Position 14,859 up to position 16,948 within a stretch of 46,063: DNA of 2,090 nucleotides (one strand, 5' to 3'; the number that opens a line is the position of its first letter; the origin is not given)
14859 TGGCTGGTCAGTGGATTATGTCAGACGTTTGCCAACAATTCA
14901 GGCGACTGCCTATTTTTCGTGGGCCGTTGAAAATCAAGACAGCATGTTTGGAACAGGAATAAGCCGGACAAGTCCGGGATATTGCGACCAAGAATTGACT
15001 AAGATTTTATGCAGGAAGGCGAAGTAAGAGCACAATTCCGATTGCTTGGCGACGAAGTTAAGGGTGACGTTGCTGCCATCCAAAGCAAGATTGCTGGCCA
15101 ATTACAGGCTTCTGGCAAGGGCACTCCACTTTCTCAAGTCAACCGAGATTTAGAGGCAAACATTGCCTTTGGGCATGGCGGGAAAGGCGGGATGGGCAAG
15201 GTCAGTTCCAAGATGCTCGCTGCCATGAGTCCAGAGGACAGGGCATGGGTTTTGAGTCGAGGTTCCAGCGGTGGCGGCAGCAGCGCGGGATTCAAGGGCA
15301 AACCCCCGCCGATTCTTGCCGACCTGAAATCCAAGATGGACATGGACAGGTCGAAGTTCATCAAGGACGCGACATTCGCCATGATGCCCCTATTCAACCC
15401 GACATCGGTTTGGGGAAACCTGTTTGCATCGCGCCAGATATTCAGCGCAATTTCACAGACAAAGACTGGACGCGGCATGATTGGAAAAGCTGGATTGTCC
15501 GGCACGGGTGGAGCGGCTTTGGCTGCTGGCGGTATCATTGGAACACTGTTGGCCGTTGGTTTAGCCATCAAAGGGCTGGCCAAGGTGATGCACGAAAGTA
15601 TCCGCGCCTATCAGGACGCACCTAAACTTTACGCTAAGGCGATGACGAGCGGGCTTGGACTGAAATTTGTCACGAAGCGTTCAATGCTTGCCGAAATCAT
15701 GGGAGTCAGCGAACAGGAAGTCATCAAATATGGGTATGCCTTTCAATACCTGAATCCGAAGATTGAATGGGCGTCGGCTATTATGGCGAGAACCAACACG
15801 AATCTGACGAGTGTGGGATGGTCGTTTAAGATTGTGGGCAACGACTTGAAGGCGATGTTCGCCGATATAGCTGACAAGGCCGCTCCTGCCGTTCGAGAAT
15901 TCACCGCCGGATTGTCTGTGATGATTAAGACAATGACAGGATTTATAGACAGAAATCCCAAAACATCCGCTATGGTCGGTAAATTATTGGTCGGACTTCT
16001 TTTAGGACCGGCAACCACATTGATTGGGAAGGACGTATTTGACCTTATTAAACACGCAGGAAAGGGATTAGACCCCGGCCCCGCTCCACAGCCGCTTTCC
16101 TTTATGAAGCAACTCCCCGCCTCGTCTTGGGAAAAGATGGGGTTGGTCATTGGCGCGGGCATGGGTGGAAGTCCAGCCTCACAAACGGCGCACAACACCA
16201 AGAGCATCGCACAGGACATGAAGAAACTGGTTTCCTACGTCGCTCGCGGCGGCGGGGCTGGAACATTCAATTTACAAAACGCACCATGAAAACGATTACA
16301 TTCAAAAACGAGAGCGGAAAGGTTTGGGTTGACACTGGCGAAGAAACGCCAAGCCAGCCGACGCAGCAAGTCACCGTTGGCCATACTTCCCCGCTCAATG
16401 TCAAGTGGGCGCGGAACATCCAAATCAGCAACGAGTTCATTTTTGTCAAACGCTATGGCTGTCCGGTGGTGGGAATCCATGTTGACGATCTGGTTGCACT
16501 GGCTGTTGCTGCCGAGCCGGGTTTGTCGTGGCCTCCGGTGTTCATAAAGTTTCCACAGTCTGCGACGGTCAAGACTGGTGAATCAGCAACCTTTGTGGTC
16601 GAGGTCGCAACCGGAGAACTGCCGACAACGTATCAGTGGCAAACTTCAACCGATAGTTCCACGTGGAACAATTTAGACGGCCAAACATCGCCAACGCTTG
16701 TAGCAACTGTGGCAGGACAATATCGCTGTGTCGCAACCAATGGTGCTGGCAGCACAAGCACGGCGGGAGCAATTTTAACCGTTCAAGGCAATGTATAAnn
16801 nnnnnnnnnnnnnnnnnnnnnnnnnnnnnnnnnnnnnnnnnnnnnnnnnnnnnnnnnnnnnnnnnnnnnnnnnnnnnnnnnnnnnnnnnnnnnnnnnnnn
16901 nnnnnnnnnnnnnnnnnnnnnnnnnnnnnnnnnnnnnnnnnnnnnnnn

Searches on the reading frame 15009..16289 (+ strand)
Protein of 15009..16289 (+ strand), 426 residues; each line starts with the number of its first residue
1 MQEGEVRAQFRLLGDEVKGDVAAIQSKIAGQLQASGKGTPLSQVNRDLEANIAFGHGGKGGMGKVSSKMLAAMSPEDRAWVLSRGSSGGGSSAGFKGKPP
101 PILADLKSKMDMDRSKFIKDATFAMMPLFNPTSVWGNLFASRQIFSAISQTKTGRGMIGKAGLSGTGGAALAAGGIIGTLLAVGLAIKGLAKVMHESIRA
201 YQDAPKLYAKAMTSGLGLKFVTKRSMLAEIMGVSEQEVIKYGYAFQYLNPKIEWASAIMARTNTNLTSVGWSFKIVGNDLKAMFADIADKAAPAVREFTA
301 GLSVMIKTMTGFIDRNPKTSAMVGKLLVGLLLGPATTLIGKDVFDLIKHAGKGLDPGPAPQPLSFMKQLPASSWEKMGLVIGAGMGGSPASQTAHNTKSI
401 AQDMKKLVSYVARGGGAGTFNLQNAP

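Call 18: search_protein_families(library=phrogs, proteins=[window:15009-16289:+], max_evalue=0.01)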
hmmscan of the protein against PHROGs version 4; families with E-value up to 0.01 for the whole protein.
window:15009-16289:+ (426 aa): 3 families
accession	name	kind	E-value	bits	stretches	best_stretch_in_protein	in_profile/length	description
phrog_28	-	tail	5.1e-06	26.3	1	261-382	543-645/1228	tail length tape measure protein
phrog_13338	-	unknown function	0.00062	19.1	0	145-290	10-150/903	-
phrog_17727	-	tail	0.0042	17.1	1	245-331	106-192/443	tail length tape measure protein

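Call 76: search_protein_families(library=pfam, proteins=[window:15009-16289:+], max_evalue=0.01)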
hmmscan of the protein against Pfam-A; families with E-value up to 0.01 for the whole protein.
window:15009-16289:+ (426 aa): 0 families

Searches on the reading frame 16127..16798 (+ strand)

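Call 76: search_protein_families(library=pfam, proteins=[window:16127-16798:+], max_evalue=0.01)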
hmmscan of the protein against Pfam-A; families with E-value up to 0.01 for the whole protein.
window:16127-16798:+ (223 aa): 3 families
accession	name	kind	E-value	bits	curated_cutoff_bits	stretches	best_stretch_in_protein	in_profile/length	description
PF13927.12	Ig_3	-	3.3e-07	31.1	30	1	136-205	1-78/78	Immunoglobulin domain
PF07679.22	I-set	-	0.00022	21.6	23.7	0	137-174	1-37/90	Immunoglobulin I-set domain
PF13895.12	Ig_2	-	0.0016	19.1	27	1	146-219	9-79/79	Immunoglobulin domain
